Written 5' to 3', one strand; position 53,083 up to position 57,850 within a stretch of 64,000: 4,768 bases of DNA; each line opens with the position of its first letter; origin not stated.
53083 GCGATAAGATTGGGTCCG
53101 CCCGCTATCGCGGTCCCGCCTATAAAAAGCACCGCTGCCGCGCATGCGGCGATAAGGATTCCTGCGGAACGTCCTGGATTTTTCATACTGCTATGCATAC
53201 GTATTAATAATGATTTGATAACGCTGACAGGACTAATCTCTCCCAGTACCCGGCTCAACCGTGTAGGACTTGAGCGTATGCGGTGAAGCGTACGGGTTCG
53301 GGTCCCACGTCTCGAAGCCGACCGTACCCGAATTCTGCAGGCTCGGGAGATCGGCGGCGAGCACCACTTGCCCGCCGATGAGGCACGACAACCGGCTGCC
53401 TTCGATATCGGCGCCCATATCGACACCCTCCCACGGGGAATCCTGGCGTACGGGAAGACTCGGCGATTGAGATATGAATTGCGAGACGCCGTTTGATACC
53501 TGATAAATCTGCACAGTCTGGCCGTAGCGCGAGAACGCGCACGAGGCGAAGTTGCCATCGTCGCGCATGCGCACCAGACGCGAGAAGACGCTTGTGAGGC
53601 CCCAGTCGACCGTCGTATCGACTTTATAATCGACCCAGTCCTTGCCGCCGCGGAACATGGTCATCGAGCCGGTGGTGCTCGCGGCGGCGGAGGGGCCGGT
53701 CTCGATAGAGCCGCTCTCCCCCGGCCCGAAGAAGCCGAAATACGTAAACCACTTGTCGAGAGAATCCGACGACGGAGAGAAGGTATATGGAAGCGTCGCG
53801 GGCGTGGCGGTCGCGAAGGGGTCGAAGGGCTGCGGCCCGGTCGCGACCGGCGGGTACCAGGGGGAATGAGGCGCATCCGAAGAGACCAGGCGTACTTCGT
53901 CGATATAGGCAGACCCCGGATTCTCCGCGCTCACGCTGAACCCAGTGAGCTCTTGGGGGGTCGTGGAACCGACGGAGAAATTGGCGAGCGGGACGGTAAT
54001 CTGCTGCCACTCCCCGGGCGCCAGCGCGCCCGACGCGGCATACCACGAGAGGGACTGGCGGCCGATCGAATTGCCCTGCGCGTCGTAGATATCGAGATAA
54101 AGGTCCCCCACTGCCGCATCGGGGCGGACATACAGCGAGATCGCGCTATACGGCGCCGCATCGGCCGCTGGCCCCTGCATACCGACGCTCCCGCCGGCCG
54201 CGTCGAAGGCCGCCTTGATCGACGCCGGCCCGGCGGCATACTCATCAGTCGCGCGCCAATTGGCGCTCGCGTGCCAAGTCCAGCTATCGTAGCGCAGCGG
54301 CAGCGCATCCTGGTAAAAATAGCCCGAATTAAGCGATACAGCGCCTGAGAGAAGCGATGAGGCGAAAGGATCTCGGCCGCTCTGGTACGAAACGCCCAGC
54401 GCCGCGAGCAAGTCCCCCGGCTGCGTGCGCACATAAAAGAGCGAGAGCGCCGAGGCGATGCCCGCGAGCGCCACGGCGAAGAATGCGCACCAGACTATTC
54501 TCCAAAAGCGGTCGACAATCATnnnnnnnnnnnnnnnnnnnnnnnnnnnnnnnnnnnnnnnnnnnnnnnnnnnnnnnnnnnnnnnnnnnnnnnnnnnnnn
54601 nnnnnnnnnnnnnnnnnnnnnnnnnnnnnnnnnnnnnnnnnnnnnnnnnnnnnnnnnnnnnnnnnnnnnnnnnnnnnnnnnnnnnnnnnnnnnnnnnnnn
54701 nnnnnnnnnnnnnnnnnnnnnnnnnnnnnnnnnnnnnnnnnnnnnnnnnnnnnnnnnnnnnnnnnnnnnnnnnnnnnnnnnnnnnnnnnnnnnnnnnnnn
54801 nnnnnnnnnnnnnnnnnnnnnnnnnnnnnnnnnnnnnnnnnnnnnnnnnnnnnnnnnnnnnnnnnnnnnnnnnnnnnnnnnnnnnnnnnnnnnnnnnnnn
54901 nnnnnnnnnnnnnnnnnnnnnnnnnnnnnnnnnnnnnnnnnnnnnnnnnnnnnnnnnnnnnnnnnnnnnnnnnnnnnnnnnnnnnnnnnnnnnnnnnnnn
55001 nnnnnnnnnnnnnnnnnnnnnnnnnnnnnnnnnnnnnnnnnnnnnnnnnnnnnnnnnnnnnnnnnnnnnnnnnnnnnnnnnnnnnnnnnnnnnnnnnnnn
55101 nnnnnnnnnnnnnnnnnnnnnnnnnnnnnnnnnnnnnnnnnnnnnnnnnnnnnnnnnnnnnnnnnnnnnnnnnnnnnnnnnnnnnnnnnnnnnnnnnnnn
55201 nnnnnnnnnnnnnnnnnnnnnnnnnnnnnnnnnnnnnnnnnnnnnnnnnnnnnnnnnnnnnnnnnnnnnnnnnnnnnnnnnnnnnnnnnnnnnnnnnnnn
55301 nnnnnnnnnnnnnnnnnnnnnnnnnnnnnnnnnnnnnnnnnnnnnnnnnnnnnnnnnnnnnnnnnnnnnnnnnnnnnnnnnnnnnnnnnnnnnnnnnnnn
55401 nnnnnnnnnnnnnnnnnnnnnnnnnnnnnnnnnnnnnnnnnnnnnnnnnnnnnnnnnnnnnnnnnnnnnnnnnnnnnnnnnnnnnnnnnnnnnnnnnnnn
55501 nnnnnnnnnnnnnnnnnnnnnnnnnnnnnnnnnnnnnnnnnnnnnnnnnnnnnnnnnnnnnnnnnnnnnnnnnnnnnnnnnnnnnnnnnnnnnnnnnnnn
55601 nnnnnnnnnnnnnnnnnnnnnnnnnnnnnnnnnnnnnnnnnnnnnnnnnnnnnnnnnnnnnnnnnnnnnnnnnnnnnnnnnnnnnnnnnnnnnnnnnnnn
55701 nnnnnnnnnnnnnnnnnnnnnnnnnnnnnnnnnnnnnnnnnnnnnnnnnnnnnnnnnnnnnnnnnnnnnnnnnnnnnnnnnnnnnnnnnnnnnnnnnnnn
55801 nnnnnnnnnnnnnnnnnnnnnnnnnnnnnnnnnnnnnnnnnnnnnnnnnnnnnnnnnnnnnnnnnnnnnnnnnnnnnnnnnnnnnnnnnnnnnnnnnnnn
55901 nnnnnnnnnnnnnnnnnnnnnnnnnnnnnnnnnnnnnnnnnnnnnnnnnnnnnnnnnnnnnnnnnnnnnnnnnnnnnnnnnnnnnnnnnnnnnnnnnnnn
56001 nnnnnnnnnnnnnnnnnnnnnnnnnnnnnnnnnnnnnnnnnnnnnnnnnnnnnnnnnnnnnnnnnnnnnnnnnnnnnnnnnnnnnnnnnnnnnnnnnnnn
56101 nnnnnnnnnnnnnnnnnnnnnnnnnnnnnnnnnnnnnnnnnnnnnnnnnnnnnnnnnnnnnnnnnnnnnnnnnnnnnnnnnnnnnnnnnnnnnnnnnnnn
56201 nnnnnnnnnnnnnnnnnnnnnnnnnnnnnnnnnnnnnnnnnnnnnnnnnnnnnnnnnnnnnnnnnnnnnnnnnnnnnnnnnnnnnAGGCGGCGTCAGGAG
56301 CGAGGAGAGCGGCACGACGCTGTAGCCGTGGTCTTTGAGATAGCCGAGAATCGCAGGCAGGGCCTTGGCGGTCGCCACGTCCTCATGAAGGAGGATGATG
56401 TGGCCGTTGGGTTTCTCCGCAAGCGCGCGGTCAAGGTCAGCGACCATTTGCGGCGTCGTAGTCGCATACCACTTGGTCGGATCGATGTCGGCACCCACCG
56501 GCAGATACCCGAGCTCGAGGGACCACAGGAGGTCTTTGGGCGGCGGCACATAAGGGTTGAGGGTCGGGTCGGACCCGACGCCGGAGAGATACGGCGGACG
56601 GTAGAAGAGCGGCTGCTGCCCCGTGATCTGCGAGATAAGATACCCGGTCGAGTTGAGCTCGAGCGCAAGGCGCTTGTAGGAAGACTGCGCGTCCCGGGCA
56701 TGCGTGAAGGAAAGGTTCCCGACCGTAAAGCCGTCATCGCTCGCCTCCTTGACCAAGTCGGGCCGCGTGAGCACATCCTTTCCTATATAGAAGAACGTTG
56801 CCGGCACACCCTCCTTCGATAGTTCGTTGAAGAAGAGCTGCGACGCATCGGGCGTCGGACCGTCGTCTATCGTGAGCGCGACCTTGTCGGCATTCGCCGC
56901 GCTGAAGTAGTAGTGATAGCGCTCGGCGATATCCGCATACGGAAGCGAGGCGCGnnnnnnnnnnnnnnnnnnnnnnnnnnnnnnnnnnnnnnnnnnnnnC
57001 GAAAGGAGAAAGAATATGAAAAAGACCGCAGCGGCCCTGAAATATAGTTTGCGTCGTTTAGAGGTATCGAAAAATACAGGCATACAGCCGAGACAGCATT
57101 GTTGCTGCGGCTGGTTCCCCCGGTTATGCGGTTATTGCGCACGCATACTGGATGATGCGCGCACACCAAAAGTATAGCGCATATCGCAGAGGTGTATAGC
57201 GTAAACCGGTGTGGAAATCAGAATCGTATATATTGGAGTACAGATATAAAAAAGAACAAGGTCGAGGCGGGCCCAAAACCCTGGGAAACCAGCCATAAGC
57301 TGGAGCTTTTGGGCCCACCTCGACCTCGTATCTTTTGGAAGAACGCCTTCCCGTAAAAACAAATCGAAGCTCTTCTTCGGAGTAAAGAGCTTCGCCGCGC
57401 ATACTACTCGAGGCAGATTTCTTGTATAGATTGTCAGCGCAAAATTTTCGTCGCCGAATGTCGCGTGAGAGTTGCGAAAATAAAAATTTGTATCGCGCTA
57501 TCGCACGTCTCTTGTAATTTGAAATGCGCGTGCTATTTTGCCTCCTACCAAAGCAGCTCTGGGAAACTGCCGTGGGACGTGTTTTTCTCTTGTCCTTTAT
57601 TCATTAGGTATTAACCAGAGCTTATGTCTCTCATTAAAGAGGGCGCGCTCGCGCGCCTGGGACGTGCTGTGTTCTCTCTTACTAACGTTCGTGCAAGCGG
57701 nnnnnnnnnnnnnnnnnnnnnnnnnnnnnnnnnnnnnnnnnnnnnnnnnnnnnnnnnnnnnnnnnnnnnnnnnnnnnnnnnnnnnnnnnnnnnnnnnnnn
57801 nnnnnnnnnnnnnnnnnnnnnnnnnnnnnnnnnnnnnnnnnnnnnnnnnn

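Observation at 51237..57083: Exopolysaccharide locus: fused NodB-deacetylase/PG-binding/GT2 processive synthase, membrane accessory protein and secreted CBM+NodB deacetylase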

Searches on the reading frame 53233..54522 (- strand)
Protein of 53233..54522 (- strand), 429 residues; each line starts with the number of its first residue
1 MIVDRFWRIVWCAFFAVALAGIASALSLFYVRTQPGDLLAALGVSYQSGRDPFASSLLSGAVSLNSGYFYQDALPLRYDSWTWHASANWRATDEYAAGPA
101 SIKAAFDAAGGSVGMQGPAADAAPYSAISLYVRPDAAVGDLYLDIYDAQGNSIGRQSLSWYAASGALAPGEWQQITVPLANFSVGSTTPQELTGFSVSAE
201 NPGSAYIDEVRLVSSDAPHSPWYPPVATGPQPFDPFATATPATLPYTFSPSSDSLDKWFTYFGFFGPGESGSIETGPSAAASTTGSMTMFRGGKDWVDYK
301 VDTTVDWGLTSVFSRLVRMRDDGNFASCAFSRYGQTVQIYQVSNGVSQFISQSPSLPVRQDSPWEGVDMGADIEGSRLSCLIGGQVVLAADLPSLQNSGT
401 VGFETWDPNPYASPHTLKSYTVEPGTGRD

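Call 6: search_protein_families(library=pfam, proteins=[window:53233-54522:-], max_evalue=0.01)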
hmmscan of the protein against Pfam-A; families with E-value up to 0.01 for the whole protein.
window:53233-54522:- (429 aa): 0 families

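Call 7: search_protein_families(library=ncbifam, proteins=[window:53233-54522:-], max_evalue=0.01)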
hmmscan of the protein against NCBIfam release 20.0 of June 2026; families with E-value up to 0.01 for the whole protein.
window:53233-54522:- (429 aa): 0 families

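Call 26: find_homologous_proteins(query=window:53233-54522:-, max_evalue=0.001)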
Query window:53233-54522:- (429 aa): 20 proteins with E <= 0.001 among 8000 candidates.
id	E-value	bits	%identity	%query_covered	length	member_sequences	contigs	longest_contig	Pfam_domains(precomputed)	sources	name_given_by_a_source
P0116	2.9e-286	967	100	100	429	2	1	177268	-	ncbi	-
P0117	5.3e-235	798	82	100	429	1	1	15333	-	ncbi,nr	ncbi:MAG TPA: hypothetical protein VG753_01370 [Candidatus Paceibacterota bacterium]|nr:hypothetical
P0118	1.8e-161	556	58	99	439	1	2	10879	-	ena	-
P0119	1.1e-160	553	58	98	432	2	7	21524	-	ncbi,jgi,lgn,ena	-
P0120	1.7e-157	543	56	99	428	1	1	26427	-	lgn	-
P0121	2.8e-147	509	52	100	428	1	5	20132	-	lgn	-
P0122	4.5e-147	509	51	99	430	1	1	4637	-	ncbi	-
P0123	1.5e-144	500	53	96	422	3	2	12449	-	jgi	jgi:hypothetical protein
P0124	9.9e-141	488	50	99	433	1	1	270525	-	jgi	jgi:hypothetical protein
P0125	1.2e-140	487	50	99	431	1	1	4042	-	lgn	-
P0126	2.1e-135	470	53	91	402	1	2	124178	-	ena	-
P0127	2.1e-135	470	55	86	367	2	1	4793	-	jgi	jgi:hypothetical protein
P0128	3.9e-134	466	51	94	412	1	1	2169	-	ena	-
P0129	2.1e-131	457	48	100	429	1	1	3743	-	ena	-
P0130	1.1e-129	451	48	98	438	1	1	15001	-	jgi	jgi:hypothetical protein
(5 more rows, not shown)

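Call 35: predict_structure(alignment_id=A2)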
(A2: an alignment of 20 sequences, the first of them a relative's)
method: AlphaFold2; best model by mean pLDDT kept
length: 429 residues; sequences in the alignment: 20
mean_pLDDT: 74.2   pTM: 0.49
mean pLDDT of the five models: 74.2, 70.6, 70.4, 69.7, 65.6
residues with pLDDT >= 90: 114; 70-90: 180; 50-70: 65; < 50: 70
segments of 3 or more residues with pLDDT < 50: 32-83, 226-241
pLDDT, mean of each block of 10 residues (from residue 1): 73 88 69 45 31 30 27 28 50 67 72 61 85 92 76 82 91 92 72 77 84 80 58 41 75 72 79 83 80 74 93 91 87 93 85 91 93 94 96 85 87 90 71
secondary structure, 60 per line:
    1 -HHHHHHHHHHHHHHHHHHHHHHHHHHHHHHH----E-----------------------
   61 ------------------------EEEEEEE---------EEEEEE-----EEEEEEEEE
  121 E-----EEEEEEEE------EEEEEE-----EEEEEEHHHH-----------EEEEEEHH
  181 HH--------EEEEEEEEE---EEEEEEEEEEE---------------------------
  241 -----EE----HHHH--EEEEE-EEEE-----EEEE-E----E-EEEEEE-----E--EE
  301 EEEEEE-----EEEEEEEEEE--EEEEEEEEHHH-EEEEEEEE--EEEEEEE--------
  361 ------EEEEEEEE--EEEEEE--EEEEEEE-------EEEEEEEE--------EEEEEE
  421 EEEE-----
elements in order: H2-32 E85-91 E101-106 E112-121 E127-134 E141-146 E152-157 H158-161 E173-178 H179-182 E191-199 E203-213 H252-255 E258-262 E264-267 E273-276 E285-290 E299-306 E312-321 E324-331 E336-343 E346-352 E367-374 E377-382 E385-391 E399-406 E415-424

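Call 37: search_protein_representatives(alignment_id=A2)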
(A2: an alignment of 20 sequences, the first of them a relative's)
Query: 20 sequences, 428 profile positions. Proteins with E-value up to 0.001 (for the whole library): 1129; up to 1e-10: 420; up to 1e-30: 89. The best 150 are listed.
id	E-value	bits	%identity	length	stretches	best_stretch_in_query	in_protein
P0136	1.3e-211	719.4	-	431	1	1-426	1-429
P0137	2.7e-152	524.0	-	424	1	1-427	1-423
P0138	1.3e-150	518.4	-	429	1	1-426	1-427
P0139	2.5e-146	504.3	-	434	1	1-424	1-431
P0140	4.2e-141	487.1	-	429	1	1-424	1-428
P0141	7.1e-139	479.8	-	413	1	5-424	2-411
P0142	5.1e-135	467.0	-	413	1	1-424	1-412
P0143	5.2e-135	467.0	-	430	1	1-428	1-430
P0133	9.3e-133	459.6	-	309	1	5-297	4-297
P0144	1.7e-130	452.1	-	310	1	116-428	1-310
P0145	2.1e-121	422.2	-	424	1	3-424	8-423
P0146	1.3e-120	419.6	-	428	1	3-423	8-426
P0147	6.8e-118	410.6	-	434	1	1-425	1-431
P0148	2.2e-116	405.6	-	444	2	2-279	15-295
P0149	1.2e-114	400.0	-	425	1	3-424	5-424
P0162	1.4e-58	215.2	-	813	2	239-423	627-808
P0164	5.0e-57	210.1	-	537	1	70-425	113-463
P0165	1.0e-54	202.5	-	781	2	243-427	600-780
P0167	5.9e-54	200.0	-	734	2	243-424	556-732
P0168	1.3e-53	198.9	-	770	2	257-418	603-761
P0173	5.2e-49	183.7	-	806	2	244-422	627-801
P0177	7.0e-45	170.1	-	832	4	67-203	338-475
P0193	2.5e-39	151.8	-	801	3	258-427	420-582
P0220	3.4e-31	125.0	-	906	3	71-218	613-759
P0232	4.0e-29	118.1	-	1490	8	67-218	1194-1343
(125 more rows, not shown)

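Call 38: fold_search(model_id=the predicted structure, library=pdb)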
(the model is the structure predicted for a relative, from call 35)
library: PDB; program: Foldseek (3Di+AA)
matches with E <= 10: 1739; with E <= 0.001: 470
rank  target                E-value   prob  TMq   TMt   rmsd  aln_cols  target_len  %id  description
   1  4b1m_C                2.3e-09  1.00  0.31  0.76   3.4       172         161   16  CARBOHYDRATE BINDING MODULE CBM66 FROM BACILLUS SUBTILIS (released 2012-12-12)
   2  4b1m_B                3.1e-09  1.00  0.31  0.76   3.2       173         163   16  CARBOHYDRATE BINDING MODULE CBM66 FROM BACILLUS SUBTILIS (released 2012-12-12)
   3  4b1m_A                6.1e-09  1.00  0.31  0.74   3.3       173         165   16  CARBOHYDRATE BINDING MODULE CBM66 FROM BACILLUS SUBTILIS (released 2012-12-12)
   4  4azz_A                6.8e-09  1.00  0.31  0.75   3.1       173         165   16  Carbohydrate binding module CBM66 from Bacillus subtilis (released 2012-07-25)
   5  4b1l                  4.5e-08  1.00  0.30  0.73   4.0       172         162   17  CARBOHYDRATE BINDING MODULE CBM66 FROM BACILLUS SUBTILIS (released 2012-12-12)
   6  8fjp_A                4.5e-07  1.00  0.21  0.05  18.2       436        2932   10  Cryo-EM structure of native mosquito salivary gland surface protein 1 (SGS1) (released 2023-03-01)
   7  6m5y_A                4.8e-07  1.00  0.25  0.37  13.6       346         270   11  Structure of human galectin-1 tandem-repeat mutant with lactose (released 2021-03-17)
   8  5nxb_A                8.9e-07  1.00  0.31  0.22  14.7       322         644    9  Mouse galactocerebrosidase in complex with saposin A (released 2017-05-24)
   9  1mac_A                9.9e-07  1.00  0.32  0.58   4.8       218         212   12  CRYSTAL STRUCTURE AND SITE-DIRECTED MUTAGENESIS OF BACILLUS MACERANS ENDO-1,3-1,4-BETA-GLUCANASE (released 1995-02-27)
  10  6ibu_B                1.1e-06  1.00  0.32  0.53   5.0       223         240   15  Apo Crh5 transglycosylase (released 2019-02-27)
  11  3zr5_A                1.2e-06  1.00  0.32  0.22  15.5       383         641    9  STRUCTURE OF GALACTOCEREBROSIDASE FROM MOUSE (released 2011-09-28)
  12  1u0a_A                1.7e-06  1.00  0.34  0.62   4.3       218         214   10  Crystal structure of the engineered beta-1,3-1,4-endoglucanase H(A16-M) in complex with beta-glucan tetrasaccharide (released 2005-09-06)
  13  8zdo_a                1.8e-06  1.00  0.31  0.42  21.2       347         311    9  Cryo-EM structure of Mycobacteriophage Douge baseplate (gp13, gp17, gp23, gp16, gp18 and gp20) (released 2025-06-25)
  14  5ik8_B                1.8e-06  1.00  0.23  0.26  15.8       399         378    9  Laminin A2LG45 I-form, G6/7 bound. (released 2016-08-10)
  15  4ccc_A                2.1e-06  1.00  0.28  0.20  14.7       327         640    9  STRUCTURE OF MOUSE GALACTOCEREBROSIDASE WITH 4NBDG: ENZYME-SUBSTRATE COMPLEX (released 2013-12-11)
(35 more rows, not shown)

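Call 39: search_protein_families(library=pfam, proteins=[P0162, P0165, P0167, P0168, P0173, P0177, P0193, P0220, P0232, P0164], max_evalue=0.001)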
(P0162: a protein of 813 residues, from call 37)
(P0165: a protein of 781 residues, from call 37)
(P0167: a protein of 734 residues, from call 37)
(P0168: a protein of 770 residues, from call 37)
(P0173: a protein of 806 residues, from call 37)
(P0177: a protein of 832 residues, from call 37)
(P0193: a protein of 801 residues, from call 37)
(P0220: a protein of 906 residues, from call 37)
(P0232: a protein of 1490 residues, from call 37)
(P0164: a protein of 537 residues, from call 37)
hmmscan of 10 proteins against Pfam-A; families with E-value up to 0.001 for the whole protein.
P0162 (813 aa): 1 family
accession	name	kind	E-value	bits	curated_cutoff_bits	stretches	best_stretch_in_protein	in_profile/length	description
PF01522.26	Polysacc_deac_1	-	1.4e-13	51.4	23.1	1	142-292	2-113/124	Polysaccharide deacetylase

P0165 (781 aa): 1 family
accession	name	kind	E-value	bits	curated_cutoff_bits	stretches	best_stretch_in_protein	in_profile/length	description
PF01522.26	Polysacc_deac_1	-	2.3e-17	63.6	23.1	1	155-306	3-116/124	Polysaccharide deacetylase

P0167 (734 aa): 1 family
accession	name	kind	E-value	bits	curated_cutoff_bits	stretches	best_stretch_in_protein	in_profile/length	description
PF01522.26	Polysacc_deac_1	-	1.5e-08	35.1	23.1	1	105-255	3-114/124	Polysaccharide deacetylase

P0168 (770 aa): 3 families
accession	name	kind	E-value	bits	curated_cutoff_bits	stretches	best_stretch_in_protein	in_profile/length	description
PF01522.26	Polysacc_deac_1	-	5e-16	59.2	23.1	1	137-287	2-116/124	Polysaccharide deacetylase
PF19763.6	DUF6250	-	6.8e-05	23.2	26.9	0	454-509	106-161/165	Domain of unknown function (DUF6250)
PF06439.18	3keto-disac_hyd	-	0.00071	20.1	26.8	0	604-750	14-176/187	3-keto-disaccharide hydrolase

P0173 (806 aa): 1 family
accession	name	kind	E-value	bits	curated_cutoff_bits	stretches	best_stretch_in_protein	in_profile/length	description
PF01522.26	Polysacc_deac_1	-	2.1e-09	37.8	23.1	1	138-295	2-113/124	Polysaccharide deacetylase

P0177 (832 aa): 3 families
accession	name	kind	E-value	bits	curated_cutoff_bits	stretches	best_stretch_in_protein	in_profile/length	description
PF01551.29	Peptidase_M23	-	5.4e-16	59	28.7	1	706-792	3-91/96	Peptidase family M23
PF21582.3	CBM30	-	4.7e-12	46.6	27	0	397-459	73-138/170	Carbohydrate binding domain 30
PF18329.7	SGBP_B_XBD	-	2.2e-05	25.1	26.4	0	15-145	8-145/186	Surface glycan-binding protein B xyloglucan binding domain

P0193 (801 aa): 1 family
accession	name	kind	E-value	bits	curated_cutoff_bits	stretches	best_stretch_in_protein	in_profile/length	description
PF01522.26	Polysacc_deac_1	-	9.7e-13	48.6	23.1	1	194-340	1-113/124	Polysaccharide deacetylase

P0220 (906 aa): 1 family
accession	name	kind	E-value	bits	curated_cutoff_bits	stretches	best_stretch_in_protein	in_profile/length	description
PF01551.29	Peptidase_M23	-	0.00036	21.1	28.7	0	77-103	3-29/96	Peptidase family M23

P0232 (1490 aa): 4 families
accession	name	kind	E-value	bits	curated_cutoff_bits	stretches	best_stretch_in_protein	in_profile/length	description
PF08547.18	CIA30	-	4.2e-11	43.6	24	0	901-971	46-118/157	Complex I intermediate-associated protein 30 (CIA30)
PF00629.30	MAM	-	2.9e-10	40.6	26.4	0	1095-1177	74-155/158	MAM domain, meprin/A5/mu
PF02018.23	CBM_4_9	-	1.2e-07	32.7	25.9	0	1045-1140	13-114/136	Carbohydrate binding domain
PF21253.3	Mann_GBD_bact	-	5.5e-07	30.3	27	0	1293-1334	99-143/143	Mannanase, galactose-binding domain-like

P0164 (537 aa): 1 family
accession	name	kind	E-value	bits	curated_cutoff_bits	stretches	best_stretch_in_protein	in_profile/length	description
PF06439.18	3keto-disac_hyd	-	6.8e-05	23.4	26.8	1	292-460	10-186/187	3-keto-disaccharide hydrolase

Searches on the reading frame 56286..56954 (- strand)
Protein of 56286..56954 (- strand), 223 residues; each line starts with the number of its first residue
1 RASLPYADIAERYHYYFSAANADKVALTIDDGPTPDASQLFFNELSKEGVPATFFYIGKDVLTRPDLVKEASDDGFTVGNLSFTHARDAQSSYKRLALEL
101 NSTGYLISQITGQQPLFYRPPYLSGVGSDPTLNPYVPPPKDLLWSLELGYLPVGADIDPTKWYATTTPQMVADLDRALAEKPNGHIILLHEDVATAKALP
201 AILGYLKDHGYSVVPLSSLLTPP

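Call 30: search_solved_structures(query=window:56286-56954:-, max_evalue=1e-10, show_alignments=1)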
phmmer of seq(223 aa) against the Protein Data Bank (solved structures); distinct sequences matched with E-value up to 1e-10: 22.
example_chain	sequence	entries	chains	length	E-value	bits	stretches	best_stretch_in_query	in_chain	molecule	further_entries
2c1g_A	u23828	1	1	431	9.7e-23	84.2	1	10-220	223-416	PEPTIDOGLYCAN GLCNAC DEACETYLASE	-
2c1i_A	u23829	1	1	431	4.8e-22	81.9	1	10-220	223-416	PEPTIDOGLYCAN GLCNAC DEACETYLASE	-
7y51_A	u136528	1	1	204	6.4e-22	81.5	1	21-220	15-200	Predicted xylanase/chitin deacetylase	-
7fbw_A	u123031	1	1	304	2.4e-21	79.6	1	21-220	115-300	Predicted xylanase/chitin deacetylase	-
5lfz_A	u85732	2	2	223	6e-19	71.8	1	20-219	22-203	ArCE4A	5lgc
6h8l_A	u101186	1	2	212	1.6e-17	67.2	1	21-219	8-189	Peptidoglycan-N-acetylmuramic acid deacetylase PdaC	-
6h8n_A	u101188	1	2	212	1.1e-16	64.4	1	21-219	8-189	Peptidoglycan-N-acetylmuramic acid deacetylase PdaC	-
5o6y_A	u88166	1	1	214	1.8e-16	63.7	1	10-191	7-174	Peptidoglycan N-acetylglucosamine deacetylase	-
5o6y_B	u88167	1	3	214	2.5e-15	60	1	10-191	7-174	Peptidoglycan N-acetylglucosamine deacetylase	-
4l1g_A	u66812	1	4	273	4.4e-15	59.2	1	10-190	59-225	Peptidoglycan N-acetylglucosamine deacetylase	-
5nc9_A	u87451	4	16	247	1.1e-14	57.9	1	23-212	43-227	Peptidoglycan N-acetylglucosamine deacetylase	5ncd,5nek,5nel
5n1j_A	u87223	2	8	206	1.5e-14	57.4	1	26-212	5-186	Peptidoglycan N-acetylglucosamine deacetylase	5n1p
5nc6_B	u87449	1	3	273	1.5e-14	57.4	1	23-212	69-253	Peptidoglycan N-acetylglucosamine deacetylase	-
5nc6_A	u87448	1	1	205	1.7e-14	57.3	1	26-212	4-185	Peptidoglycan N-acetylglucosamine deacetylase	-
7bly_A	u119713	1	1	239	2.3e-14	56.8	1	22-216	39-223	Aspergillus niger contig An12c0130, genomic contig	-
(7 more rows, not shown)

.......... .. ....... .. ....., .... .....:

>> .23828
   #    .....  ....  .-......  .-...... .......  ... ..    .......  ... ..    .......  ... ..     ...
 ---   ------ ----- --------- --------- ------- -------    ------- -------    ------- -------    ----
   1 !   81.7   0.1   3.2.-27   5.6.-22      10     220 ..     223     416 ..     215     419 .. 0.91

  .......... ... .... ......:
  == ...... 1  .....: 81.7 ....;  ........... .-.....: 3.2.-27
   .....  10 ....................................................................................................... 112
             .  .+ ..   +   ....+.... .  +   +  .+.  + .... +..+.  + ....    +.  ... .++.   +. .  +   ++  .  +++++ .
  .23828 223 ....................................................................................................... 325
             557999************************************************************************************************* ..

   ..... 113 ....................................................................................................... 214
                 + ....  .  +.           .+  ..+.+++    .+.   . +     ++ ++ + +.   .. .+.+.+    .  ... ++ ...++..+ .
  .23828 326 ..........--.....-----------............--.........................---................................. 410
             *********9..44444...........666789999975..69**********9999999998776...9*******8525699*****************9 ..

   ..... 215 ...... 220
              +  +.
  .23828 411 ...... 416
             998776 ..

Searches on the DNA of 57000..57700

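Call 57: search_rna_families(source=window, start=57000, end=57700, threshold=evalue, max_evalue=1)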
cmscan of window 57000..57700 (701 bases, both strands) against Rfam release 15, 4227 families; matches with E-value up to 1: 6.
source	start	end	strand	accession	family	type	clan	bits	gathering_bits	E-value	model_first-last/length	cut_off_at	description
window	57255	57330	-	RF00891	mir-671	Gene; miRNA;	-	29.2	65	0.0082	1-84/84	no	mir-671 microRNA precursor family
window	57253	57333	-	RF03325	mir-4872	Gene; miRNA;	-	24.8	58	0.0098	1-76/76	no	mir-4872 microRNA precursor family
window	57222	57330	+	RF04339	Plastid-psbJ-3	Cis-reg;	CL00152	22.6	61.7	0.27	22-125/125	no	Plastid-psbJ-3 3UTR RNA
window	57246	57340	-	RF04213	MIR7807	Gene; miRNA;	-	20.4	90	0.22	1-134/134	no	MIR7807 microRNA precursor family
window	57256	57329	-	RF04023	MIR1314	Gene; miRNA;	-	20.3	108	0.18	1-104/104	no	MIR1314 microRNA precursor family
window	57264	57321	-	RF03866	mir-1889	Gene; miRNA;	-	17.6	80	0.64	1-128/128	no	mir-1889 microRNA precursor family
